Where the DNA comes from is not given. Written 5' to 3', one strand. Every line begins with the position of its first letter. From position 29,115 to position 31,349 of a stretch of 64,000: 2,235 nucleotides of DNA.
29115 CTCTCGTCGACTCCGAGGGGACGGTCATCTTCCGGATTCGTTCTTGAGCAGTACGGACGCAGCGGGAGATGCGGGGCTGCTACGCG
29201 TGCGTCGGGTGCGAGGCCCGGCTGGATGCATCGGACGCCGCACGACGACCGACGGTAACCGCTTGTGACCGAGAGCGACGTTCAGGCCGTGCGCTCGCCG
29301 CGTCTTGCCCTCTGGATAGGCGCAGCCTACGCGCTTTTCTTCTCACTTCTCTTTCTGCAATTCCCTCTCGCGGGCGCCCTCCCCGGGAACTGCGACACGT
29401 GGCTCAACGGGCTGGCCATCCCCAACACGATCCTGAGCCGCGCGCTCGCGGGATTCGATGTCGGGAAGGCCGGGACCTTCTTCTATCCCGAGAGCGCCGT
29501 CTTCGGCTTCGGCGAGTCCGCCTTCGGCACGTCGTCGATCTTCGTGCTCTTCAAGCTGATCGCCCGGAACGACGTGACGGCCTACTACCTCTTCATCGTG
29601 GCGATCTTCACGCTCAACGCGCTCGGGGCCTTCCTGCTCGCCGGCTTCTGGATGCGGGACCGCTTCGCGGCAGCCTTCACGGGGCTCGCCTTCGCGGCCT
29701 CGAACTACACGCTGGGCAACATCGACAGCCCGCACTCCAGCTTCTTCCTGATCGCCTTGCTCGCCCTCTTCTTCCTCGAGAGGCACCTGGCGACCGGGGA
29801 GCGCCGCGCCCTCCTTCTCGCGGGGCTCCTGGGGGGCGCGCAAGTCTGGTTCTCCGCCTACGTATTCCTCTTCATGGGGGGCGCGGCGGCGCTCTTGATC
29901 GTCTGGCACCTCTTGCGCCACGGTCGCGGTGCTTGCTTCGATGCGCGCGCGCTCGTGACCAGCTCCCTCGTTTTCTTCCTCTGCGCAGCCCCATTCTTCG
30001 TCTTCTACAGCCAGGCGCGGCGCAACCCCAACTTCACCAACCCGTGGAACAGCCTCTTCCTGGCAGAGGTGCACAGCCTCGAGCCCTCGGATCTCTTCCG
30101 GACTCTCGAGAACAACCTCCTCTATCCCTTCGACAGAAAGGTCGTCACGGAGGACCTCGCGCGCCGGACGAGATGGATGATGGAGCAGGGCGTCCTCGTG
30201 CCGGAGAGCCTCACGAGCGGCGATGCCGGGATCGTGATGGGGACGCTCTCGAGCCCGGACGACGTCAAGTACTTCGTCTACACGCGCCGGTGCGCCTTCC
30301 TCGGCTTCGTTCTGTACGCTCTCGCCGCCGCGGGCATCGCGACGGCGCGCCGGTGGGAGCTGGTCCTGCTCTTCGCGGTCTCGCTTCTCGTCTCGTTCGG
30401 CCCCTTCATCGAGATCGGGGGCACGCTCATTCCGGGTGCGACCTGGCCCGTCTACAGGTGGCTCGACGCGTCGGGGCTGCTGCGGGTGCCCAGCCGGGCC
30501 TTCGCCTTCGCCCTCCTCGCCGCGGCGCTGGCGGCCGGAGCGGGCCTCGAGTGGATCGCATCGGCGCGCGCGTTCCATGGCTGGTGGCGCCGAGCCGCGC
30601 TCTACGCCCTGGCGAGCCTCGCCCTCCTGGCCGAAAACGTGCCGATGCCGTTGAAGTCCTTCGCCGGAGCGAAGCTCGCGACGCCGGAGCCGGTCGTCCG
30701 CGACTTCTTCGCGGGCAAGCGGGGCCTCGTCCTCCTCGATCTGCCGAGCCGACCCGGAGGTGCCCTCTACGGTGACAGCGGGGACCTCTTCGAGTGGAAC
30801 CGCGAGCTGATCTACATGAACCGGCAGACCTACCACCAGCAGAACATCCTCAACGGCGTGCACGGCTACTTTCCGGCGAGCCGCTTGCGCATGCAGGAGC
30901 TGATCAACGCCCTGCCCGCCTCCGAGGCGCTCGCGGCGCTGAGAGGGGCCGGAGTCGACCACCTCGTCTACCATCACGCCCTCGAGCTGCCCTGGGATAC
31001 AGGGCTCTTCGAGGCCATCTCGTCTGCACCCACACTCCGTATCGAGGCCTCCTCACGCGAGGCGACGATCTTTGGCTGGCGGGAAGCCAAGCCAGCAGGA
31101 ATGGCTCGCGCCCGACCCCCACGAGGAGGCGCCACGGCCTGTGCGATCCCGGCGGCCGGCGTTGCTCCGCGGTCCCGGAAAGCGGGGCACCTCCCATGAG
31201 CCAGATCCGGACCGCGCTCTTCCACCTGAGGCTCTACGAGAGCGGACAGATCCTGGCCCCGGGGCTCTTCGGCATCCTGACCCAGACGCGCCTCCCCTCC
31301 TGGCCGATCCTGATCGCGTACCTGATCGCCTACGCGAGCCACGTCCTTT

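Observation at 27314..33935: UbiA/DPPR-synthase-like prenyltransferase embedded among three giant polytopic membrane proteins: candidate lipid-linked-sugar envelope glycan system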

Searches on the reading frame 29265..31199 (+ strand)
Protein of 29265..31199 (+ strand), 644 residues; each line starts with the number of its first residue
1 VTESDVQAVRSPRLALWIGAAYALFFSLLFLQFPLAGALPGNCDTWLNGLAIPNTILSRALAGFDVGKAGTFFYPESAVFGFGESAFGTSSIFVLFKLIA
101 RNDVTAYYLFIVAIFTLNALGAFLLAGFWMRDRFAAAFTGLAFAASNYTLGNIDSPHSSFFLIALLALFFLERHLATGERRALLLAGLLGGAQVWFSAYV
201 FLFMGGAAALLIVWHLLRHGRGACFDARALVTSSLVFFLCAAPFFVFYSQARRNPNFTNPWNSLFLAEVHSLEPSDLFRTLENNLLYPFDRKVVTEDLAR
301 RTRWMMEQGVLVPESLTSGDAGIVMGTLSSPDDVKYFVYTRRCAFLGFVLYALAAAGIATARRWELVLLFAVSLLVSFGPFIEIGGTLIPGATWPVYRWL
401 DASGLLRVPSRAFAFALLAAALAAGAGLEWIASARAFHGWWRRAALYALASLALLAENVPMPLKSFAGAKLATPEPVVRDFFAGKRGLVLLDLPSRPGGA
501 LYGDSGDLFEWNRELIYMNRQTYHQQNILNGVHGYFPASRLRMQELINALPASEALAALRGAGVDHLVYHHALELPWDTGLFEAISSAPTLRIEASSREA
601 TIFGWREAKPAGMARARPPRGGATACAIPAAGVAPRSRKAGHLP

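Call 7: search_protein_families(library=pfam, proteins=[window:29265-31199:+], max_evalue=1)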
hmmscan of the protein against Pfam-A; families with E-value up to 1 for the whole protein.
window:29265-31199:+ (644 aa): 0 families

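Call 8: search_protein_families(library=ncbifam, proteins=[window:29265-31199:+], max_evalue=1)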
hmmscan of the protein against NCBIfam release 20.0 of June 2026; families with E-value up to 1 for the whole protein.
window:29265-31199:+ (644 aa): 1 family
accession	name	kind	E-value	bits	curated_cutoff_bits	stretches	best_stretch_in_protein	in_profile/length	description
NF010812.0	PRK14216.1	equivalog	0.53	10.4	128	0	548-580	10-42/132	fluoride efflux transporter CrcB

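Call 15: find_homologous_proteins(query=window:29265-31199:+, max_evalue=0.001)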
Query window:29265-31199:+ (644 aa): 46 proteins with E <= 0.001 among 8000 candidates.
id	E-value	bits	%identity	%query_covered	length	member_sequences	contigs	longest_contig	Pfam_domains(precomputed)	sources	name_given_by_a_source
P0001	0.0e+0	1434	100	100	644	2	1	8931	-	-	-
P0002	0.0e+0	1174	88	92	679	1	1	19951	-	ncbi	-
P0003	1.4e-289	980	74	89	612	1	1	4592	-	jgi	jgi:hypothetical protein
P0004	5.4e-230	783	62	88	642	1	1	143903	-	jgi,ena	-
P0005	2.4e-227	775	60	93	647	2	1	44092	-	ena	-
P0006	2.8e-224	765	61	88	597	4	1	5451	-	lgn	-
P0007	8.6e-224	763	60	93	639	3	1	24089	-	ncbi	-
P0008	8.5e-223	760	60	93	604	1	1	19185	-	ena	-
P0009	4.7e-222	757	60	91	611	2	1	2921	-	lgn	-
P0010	7.5e-221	753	59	90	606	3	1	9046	-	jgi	jgi:hypothetical protein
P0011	7.7e-221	753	62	89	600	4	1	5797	-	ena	-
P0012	4.9e-220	750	59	88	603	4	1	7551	-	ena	-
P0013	5.2e-219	747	58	91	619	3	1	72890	-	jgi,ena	-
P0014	8.0e-219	746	60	89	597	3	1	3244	-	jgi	-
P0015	3.5e-218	744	60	88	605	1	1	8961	-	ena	-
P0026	2.7e-204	699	56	88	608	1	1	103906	-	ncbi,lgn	-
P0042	1.4e-60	224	27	92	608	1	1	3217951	-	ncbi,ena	-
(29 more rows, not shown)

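Call 16: find_encoding_contigs(protein=P0004, flank=10000, max_places=2)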
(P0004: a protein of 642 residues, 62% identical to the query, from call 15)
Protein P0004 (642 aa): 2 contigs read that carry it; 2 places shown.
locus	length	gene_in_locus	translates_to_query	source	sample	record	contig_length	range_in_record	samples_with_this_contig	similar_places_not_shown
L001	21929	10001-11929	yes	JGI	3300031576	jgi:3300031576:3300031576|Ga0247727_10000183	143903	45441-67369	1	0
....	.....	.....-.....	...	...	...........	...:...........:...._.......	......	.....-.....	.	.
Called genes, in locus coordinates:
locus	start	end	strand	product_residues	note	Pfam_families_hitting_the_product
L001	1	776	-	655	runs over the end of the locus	-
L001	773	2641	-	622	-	-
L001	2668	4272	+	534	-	-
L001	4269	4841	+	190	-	PF13489:Methyltransf_23, PF08003:Methyltransf_9 (faint), PF13847:Methyltransf_31 (faint), PF08242:Methyltransf_12 (weak), PF08241:Methyltransf_11, PF13649:Methyltransf_25 (weak)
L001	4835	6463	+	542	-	-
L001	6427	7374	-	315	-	PF03706:LPG_synthase_TM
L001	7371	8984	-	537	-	-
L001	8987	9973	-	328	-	PF00535:Glycos_transf_2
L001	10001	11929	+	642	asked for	-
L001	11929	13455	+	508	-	-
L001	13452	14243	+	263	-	PF01790:LGT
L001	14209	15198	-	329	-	-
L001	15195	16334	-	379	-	PF03280:Lipase_chap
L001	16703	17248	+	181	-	PF07238:PilZ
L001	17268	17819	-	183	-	PF02517:Rce1-like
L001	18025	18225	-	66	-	-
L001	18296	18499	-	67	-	PF00313:CSD, PF08206:OB_RNB (weak)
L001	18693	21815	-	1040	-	PF02384:N6_Mtase, PF07669:Eco57I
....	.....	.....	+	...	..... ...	-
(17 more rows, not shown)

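Call 17: find_encoding_contigs(protein=P0042, flank=10000, max_places=2)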
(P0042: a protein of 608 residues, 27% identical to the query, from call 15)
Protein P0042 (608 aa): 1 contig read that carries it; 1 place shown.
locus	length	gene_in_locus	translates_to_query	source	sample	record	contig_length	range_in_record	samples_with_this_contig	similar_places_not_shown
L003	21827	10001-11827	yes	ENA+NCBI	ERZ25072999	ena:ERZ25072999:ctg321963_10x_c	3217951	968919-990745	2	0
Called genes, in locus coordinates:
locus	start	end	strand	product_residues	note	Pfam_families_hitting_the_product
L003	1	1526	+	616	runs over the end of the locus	PF03979:Sigma70_r1_1, PF00140:Sigma70_r1_2, PF04546:Sigma70_ner, PF04542:Sigma70_r2, PF04539:Sigma70_r3, PF04545:Sigma70_r4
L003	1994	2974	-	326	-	PF08874:DUF1835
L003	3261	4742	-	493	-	PF12801:Fer4_5, PF12838:Fer4_7 (weak), PF14697:Fer4_21 (weak), PF12838:Fer4_7, PF13187:Fer4_9 (weak), PF00037:Fer4 (weak), PF12797:Fer4_2 (weak), PF12837:Fer4_6 (weak), +4 more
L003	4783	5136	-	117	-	PF12838:Fer4_7 (faint), PF13187:Fer4_9 (faint), PF14697:Fer4_21 (weak), PF25160:LdpA_Fe-S-bd (faint), PF12797:Fer4_2 (faint), PF13237:Fer4_10, PF00037:Fer4 (faint), PF12837:Fer4_6 (faint), +1 more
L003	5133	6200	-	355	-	PF01266:DAO (faint), PF01494:FAD_binding_3 (faint), PF13450:NAD_binding_8 (faint), PF22578:GGR_cat (weak)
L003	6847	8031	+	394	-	PF01210:NAD_Gly3P_dh_N (weak), PF03721:UDPG_MGDP_dh_N, PF00984:UDPG_MGDP_dh, PF03720:UDPG_MGDP_dh_C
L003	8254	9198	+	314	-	PF01073:3Beta_HSD, PF01370:Epimerase, PF02719:Polysacc_synt_2 (weak), PF04321:RmlD_sub_bind (weak), PF07993:NAD_binding_4 (faint), PF16363:GDP_Man_Dehyd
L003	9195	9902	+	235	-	PF00535:Glycos_transf_2, PF10111:Glyco_tranf_2_2, PF13641:Glyco_tranf_2_3 (weak)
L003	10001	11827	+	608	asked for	-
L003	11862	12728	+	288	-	PF01040:UbiA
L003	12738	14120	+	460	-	PF00070:Pyr_redox (faint), PF00890:FAD_binding_2 (weak), PF01266:DAO (weak), PF01494:FAD_binding_3, PF03486:HI0933_like (weak), PF04820:Trp_halogenase (faint), PF07992:Pyr_redox_2 (faint), PF13450:NAD_binding_8 (weak), +1 more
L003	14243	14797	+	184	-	-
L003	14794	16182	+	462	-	PF01565:FAD_binding_4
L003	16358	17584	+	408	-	PF00487:FA_desaturase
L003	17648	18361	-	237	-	-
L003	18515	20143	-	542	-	PF22113:Mtrc-MtrF_II-IV_dom (faint), PF13435:Cytochrome_C554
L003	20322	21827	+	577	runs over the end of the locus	PF14522:Cytochrome_C7 (faint), PF22113:Mtrc-MtrF_II-IV_dom (faint), PF13435:Cytochrome_C554 (weak)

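Call 18: find_encoding_contigs(protein=P0002, flank=10000, max_places=1)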
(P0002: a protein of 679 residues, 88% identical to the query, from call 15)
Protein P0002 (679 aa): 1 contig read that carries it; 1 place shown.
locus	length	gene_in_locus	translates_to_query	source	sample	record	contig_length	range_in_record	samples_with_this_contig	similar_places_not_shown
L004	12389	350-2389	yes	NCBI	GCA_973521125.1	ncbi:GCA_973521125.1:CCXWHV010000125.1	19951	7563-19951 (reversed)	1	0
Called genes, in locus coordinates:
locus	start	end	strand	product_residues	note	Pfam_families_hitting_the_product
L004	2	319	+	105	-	?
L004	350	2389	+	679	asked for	-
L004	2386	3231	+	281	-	PF01040:UbiA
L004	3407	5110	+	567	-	-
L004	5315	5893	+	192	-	-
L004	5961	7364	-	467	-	-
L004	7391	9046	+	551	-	PF01663:Phosphodiest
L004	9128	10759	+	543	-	-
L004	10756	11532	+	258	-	PF01790:LGT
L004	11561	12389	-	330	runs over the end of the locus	-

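Call 19: find_encoding_contigs(protein=P0026, flank=10000, max_places=1)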
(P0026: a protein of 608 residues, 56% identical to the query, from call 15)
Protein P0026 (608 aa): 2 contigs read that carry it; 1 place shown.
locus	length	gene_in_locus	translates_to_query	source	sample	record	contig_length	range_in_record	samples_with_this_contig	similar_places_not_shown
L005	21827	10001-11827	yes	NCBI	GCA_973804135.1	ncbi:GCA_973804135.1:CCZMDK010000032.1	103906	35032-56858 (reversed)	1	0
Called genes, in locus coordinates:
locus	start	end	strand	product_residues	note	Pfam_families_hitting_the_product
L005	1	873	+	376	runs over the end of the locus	PF02463:SMC_N (faint), PF13175:AAA_15 (faint), PF13476:AAA_23 (weak), PF00005:ABC_tran (faint), PF13304:AAA_21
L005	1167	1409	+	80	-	-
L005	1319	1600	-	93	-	-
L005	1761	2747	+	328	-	PF13472:Lipase_GDSL_2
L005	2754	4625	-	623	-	-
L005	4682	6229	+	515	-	-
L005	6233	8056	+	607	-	-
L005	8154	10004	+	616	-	-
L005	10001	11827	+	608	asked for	-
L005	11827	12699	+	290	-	PF01040:UbiA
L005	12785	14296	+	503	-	-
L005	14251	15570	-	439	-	-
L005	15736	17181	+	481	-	PF13231:PMT_2 (weak)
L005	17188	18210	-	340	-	-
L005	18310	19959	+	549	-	PF01663:Phosphodiest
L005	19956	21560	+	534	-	-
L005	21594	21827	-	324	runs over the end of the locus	-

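Call 20: find_encoding_contigs(protein=P0007, flank=10000, max_places=1)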
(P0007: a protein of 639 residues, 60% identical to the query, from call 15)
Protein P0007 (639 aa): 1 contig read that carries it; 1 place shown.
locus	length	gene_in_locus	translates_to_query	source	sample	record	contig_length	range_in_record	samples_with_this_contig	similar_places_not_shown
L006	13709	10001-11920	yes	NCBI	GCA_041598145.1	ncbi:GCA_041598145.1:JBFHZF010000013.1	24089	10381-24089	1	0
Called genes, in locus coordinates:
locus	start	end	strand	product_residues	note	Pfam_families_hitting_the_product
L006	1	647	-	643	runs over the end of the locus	-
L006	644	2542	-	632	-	-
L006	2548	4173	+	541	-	-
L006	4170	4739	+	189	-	PF13489:Methyltransf_23, PF13847:Methyltransf_31 (faint), PF08241:Methyltransf_11, PF08242:Methyltransf_12 (weak), PF13649:Methyltransf_25 (weak)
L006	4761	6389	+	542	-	-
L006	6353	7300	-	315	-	PF03706:LPG_synthase_TM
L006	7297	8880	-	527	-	-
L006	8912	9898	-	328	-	PF00535:Glycos_transf_2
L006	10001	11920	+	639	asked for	-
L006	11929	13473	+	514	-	-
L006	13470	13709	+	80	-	?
